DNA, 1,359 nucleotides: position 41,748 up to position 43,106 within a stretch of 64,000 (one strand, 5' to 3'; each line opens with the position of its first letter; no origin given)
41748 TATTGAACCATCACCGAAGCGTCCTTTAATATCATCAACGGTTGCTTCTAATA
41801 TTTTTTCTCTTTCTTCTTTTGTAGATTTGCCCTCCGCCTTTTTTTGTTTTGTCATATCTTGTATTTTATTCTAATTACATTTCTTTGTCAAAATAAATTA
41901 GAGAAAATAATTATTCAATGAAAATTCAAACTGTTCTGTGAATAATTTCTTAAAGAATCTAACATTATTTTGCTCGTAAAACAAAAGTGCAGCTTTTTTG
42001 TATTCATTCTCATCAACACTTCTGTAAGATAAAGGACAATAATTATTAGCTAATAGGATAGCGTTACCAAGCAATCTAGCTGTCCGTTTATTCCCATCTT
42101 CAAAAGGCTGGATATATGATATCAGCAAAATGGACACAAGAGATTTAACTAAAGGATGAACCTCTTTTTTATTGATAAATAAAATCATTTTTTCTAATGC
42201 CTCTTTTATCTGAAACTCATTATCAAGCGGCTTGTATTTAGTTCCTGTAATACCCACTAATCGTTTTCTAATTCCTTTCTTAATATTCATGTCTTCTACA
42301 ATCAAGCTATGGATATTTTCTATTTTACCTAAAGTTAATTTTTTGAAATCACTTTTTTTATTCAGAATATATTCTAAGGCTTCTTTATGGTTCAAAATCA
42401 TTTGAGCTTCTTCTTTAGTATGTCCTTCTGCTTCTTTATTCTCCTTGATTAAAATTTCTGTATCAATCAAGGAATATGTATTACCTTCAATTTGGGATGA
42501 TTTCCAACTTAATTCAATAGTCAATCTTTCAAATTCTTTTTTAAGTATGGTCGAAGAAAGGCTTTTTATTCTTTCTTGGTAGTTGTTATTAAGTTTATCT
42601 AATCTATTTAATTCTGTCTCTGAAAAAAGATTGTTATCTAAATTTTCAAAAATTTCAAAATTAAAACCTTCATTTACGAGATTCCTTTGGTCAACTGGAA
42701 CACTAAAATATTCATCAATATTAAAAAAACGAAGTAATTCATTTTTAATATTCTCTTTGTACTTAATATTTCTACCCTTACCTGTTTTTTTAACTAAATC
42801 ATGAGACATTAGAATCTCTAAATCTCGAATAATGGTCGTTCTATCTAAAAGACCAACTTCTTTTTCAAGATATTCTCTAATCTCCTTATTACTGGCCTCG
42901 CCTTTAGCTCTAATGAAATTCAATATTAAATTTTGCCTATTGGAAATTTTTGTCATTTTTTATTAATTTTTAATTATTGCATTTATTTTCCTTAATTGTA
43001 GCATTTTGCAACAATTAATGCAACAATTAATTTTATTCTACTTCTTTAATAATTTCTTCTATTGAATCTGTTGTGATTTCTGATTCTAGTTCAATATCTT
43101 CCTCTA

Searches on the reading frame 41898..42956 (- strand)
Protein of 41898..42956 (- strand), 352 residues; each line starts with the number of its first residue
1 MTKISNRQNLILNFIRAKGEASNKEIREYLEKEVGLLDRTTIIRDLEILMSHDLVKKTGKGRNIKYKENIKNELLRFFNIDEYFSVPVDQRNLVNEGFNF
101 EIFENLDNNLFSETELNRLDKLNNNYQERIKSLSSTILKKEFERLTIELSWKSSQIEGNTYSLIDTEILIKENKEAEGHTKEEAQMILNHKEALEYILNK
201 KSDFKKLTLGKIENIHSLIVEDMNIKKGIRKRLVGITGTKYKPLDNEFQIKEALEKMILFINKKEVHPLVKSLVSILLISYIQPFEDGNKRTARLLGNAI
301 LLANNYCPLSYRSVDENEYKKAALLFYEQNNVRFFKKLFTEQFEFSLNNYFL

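Call 3: search_protein_families(library=pfam, proteins=[window:41898-42956:-], max_evalue=0.01)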
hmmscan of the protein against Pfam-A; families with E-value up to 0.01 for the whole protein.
window:41898-42956:- (352 aa): 2 families
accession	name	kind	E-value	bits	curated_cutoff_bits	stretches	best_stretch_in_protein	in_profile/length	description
PF02661.23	Fic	-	1.2e-13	52.1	24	1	207-301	2-93/93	Fic/DOC family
PF03965.22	Penicillinase_R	-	4.1e-05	24.3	22.6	1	4-73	1-69/115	Penicillinase repressor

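Call 4: search_protein_families(library=ncbifam, proteins=[window:41898-42956:-], max_evalue=0.01)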
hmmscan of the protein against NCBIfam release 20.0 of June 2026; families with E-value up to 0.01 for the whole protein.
window:41898-42956:- (352 aa): 3 families
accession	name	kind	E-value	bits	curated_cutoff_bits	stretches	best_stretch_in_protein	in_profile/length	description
NF046030.1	ProtAdlyltaseSoFic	equivalog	1.4e-07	30.9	550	1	175-305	82-215/361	protein adenylyltransferase Fic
TIGR01884.1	cas_HTH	subfamily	0.00034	20.1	60.2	1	2-68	138-200/202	CRISPR-associated CARF protein Csa3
TIGR01099.1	galU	equivalog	0.0038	16.9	326.8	1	219-305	38-116/261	UTP--glucose-1-phosphate uridylyltransferase GalU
